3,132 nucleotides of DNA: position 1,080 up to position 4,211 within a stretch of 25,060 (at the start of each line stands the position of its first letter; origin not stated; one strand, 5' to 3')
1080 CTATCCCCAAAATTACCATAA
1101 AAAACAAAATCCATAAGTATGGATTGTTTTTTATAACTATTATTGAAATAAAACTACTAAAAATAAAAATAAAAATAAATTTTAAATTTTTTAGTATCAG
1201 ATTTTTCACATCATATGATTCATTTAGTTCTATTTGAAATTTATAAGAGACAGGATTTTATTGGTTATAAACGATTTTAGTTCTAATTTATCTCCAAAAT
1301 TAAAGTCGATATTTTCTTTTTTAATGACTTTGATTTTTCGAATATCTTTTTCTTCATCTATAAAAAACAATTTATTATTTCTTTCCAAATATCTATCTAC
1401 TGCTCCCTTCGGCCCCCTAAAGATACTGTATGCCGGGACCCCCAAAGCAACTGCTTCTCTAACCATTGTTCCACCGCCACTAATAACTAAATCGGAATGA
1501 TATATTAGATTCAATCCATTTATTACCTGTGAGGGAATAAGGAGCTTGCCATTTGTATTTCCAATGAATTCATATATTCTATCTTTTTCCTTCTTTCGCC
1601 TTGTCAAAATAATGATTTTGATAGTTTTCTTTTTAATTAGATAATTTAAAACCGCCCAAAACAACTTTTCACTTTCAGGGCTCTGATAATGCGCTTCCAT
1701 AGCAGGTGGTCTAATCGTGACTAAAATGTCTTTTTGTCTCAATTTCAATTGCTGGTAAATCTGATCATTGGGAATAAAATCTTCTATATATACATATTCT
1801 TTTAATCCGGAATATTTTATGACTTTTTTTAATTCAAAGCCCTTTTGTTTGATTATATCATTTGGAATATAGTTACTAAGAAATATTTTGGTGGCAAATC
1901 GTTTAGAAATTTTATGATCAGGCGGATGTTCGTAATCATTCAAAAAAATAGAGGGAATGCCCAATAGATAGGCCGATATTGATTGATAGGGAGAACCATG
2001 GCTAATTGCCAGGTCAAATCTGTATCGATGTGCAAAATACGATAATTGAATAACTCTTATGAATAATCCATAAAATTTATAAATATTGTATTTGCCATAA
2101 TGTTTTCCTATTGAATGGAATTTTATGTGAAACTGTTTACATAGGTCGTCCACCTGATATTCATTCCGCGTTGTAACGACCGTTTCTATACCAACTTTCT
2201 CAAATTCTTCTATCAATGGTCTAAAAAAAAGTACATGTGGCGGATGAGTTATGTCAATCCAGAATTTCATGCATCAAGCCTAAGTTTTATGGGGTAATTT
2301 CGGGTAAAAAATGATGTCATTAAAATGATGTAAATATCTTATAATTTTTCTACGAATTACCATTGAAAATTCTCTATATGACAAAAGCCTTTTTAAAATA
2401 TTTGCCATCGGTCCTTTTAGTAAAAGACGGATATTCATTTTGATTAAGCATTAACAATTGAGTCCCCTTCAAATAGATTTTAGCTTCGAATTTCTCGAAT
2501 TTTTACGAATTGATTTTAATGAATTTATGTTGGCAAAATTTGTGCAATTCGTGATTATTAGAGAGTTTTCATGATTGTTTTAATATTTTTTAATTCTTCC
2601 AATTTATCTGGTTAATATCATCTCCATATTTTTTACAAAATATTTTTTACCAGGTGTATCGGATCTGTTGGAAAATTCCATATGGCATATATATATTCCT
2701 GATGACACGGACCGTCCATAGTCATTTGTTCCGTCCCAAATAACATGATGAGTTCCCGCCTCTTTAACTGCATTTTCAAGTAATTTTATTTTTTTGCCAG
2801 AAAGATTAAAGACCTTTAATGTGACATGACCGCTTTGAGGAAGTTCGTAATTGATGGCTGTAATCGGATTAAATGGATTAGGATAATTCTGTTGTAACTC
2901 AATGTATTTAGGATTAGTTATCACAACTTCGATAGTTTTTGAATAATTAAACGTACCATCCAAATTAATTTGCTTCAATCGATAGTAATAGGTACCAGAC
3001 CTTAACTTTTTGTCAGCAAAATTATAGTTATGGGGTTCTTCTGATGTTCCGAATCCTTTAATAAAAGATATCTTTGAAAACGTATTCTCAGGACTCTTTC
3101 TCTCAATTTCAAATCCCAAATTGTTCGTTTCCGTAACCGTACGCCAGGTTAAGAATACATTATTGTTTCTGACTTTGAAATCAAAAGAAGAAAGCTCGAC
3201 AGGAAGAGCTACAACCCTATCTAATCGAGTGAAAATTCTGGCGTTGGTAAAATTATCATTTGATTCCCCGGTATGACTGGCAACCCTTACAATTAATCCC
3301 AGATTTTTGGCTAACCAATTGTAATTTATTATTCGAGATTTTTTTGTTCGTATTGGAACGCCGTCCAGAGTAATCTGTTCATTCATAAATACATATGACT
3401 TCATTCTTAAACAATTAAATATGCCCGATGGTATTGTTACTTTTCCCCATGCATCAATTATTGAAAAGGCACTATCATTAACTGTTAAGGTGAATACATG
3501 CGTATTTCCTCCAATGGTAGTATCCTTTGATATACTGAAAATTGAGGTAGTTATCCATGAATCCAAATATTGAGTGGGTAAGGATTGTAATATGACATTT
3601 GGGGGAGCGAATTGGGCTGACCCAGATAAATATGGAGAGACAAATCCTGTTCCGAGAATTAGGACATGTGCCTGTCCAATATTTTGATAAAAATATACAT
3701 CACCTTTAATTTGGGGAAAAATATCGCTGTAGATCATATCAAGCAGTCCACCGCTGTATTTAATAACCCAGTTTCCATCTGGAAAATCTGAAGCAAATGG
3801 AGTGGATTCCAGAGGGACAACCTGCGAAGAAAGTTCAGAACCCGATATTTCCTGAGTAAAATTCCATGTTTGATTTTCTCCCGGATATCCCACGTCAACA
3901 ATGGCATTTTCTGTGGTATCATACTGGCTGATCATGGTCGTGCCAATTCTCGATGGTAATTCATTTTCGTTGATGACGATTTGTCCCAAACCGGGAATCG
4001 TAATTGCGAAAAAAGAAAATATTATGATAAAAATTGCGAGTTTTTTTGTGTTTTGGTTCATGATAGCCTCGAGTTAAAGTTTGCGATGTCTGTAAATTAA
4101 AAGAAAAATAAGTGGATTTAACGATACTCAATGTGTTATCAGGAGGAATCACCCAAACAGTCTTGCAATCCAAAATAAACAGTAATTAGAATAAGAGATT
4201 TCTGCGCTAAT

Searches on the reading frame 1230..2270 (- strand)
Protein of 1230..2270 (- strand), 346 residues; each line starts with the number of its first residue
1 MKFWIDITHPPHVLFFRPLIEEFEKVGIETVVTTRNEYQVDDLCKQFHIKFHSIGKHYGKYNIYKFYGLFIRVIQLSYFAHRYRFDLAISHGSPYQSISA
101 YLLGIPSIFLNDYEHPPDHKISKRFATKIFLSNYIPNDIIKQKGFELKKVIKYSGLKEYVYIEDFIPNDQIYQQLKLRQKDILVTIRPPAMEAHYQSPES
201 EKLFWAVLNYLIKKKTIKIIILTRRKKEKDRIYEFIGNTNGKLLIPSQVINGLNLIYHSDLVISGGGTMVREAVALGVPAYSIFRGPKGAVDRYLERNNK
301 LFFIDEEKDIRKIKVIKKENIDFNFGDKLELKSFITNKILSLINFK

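Call 7: search_protein_families(library=pfam, proteins=[window:1230-2270:-])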
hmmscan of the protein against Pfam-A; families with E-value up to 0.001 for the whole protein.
window:1230-2270:- (346 aa): 2 families
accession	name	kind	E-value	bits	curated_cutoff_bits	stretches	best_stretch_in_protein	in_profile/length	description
PF04007.18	DUF354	-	3.7e-43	148.4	22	1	2-310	2-312/349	Protein of unknown function (DUF354)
PF02350.25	Epimerase_2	-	9.3e-05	21.9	30.6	1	169-281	172-282/347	UDP-N-acetylglucosamine 2-epimerase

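Call 23: search_protein_families(library=ncbifam, proteins=[window:1230-2270:-], max_evalue=0.001)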
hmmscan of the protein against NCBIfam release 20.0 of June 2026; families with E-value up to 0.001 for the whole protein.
window:1230-2270:- (346 aa): 2 families
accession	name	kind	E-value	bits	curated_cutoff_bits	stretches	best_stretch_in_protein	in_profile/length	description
TIGR01133.1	murG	equivalog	0.00038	19.6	250.25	0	213-280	210-278/353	undecaprenyldiphospho-muramoylpentapeptide beta-N-acetylglucosaminyltransferase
TIGR00236.1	wecB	equivalog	0.00098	18.4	210.15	0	203-281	218-298/366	non-hydrolyzing UDP-N-acetylglucosamine 2-epimerase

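Call 55: find_encoding_contigs(protein=window:1230-2270:-, flank=10000, max_places=4)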
Protein window:1230-2270:- (346 aa): 4 contigs read that carry it; 4 places shown.
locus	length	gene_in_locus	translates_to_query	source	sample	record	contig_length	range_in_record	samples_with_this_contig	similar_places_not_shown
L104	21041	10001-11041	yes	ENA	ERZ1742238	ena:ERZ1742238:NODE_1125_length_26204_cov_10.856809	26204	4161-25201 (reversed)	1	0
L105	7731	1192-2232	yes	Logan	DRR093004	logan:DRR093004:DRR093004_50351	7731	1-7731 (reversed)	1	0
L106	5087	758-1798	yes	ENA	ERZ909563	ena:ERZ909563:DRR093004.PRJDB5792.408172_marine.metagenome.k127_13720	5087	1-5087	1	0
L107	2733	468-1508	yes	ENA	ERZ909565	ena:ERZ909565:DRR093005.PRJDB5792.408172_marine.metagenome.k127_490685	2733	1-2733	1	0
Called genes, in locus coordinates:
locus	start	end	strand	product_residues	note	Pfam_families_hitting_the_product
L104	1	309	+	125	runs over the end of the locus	PF00072:Response_reg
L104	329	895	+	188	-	PF10531:SLBB, PF22461:SLBB_2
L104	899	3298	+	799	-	PF02706:Wzz, PF13807:GNVR, PF01656:CbiA, PF10609:ParA (faint)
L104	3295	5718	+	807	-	PF13620:CarboxypepD_reg, PF13715:CarbopepD_reg_2, PF07715:Plug (weak), PF00593:TonB_dep_Rec_b-barrel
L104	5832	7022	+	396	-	PF02397:Bac_transf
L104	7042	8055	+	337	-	PF04321:RmlD_sub_bind, PF01073:3Beta_HSD, PF01370:Epimerase, PF02719:Polysacc_synt_2, PF07993:NAD_binding_4, PF13460:NAD_binding_10, PF16363:GDP_Man_Dehyd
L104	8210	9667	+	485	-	PF18962:Por_Secre_tail (weak), PF13860:FlgD_ig (weak)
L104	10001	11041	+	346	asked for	PF04007:DUF354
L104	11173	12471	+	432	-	-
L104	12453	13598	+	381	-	PF13439:Glyco_transf_4 (faint), PF20706:GT4-conflict (weak), PF00534:Glycos_transf_1, PF13692:Glyco_trans_1_4, PF13524:Glyco_trans_1_2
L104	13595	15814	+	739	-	PF08240:ADH_N (weak), PF00107:ADH_zinc_N, PF01408:GFO_IDH_MocA, PF02894:GFO_IDH_MocA_C (faint), PF22725:GFO_IDH_MocA_C3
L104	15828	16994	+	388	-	PF07944:Beta-AFase-like_GH127_cat (faint), PF03663:Glyco_hydro_76 (faint), PF07470:Glyco_hydro_88 (faint)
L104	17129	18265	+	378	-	PF01943:Polysacc_synt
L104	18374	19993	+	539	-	PF02310:B12-binding, PF04055:Radical_SAM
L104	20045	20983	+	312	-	PF00535:Glycos_transf_2, PF10111:Glyco_tranf_2_2 (weak), PF13506:Glyco_transf_21 (weak), PF13641:Glyco_tranf_2_3 (weak)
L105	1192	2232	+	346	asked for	PF04007:DUF354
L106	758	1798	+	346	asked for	PF04007:DUF354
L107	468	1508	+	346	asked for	PF04007:DUF354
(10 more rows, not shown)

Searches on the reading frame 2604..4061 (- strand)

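Call 7: search_protein_families(library=pfam, proteins=[window:2604-4061:-])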
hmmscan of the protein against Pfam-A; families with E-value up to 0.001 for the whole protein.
window:2604-4061:- (485 aa): 3 families
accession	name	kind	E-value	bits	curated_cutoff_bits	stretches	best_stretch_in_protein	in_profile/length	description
PF13860.13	FlgD_ig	-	1.7e-07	31.5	27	1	405-462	16-74/79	FlgD Ig-like domain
PF18962.6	Por_Secre_tail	-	5.8e-06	27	27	1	393-472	2-71/75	Secretion system C-terminal sorting domain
PF13585.12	CHU_C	-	0.0002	21.8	27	0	410-470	26-79/86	CHU_C Type IX secretion signal domain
